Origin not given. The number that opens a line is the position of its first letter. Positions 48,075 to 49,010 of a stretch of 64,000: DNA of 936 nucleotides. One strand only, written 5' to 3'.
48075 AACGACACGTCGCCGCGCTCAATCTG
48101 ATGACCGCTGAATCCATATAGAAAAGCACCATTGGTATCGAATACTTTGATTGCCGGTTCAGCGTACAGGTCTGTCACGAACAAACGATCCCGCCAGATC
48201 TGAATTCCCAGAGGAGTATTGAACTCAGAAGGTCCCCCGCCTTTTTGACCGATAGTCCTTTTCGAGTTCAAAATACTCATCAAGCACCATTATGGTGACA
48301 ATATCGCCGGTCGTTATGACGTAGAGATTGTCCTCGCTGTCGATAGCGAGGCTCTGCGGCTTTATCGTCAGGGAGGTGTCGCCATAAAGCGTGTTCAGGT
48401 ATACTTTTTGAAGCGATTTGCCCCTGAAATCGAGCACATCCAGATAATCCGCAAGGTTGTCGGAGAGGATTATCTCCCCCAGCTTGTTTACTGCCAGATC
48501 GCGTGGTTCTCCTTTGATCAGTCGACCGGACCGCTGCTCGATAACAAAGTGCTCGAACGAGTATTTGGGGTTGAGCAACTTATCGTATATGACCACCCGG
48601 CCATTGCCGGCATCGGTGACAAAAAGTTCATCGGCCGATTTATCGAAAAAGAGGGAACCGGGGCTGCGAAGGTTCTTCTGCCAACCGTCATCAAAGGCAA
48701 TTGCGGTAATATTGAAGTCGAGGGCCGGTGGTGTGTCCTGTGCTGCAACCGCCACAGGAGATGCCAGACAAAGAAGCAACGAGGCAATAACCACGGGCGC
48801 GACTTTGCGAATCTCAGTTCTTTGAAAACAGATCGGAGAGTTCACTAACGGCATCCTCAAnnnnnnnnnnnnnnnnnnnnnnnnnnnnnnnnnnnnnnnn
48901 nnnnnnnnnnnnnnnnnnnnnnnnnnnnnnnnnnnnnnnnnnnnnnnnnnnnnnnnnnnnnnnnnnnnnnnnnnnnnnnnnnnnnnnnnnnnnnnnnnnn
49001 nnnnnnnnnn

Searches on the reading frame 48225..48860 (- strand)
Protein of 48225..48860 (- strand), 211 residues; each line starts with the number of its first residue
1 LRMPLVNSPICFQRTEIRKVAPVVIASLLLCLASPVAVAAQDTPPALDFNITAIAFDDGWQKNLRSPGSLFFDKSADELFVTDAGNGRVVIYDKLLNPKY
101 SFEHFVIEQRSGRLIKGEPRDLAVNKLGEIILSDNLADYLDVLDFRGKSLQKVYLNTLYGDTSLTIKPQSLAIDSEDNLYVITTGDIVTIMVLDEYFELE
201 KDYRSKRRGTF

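Call 8: search_protein_families(library=pfam, proteins=[window:48225-48860:-], max_evalue=0.01)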
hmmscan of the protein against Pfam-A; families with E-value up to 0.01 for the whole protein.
window:48225-48860:- (211 aa): 1 family
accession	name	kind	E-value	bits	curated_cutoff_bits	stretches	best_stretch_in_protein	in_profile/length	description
PF01436.27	NHL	-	1.6e-08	34.6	20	0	65-92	2-28/28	NHL repeat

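Call 9: search_protein_families(library=ncbifam, proteins=[window:48225-48860:-], max_evalue=0.01)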
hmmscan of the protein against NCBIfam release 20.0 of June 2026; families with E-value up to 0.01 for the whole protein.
window:48225-48860:- (211 aa): 1 family
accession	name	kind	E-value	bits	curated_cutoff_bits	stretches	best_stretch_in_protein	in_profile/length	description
NF035926.1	scyF_NHL_VPEP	equivalog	0.00044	19.5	350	1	61-150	98-185/376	scytonemin biosynthesis PEP-CTERM protein ScyF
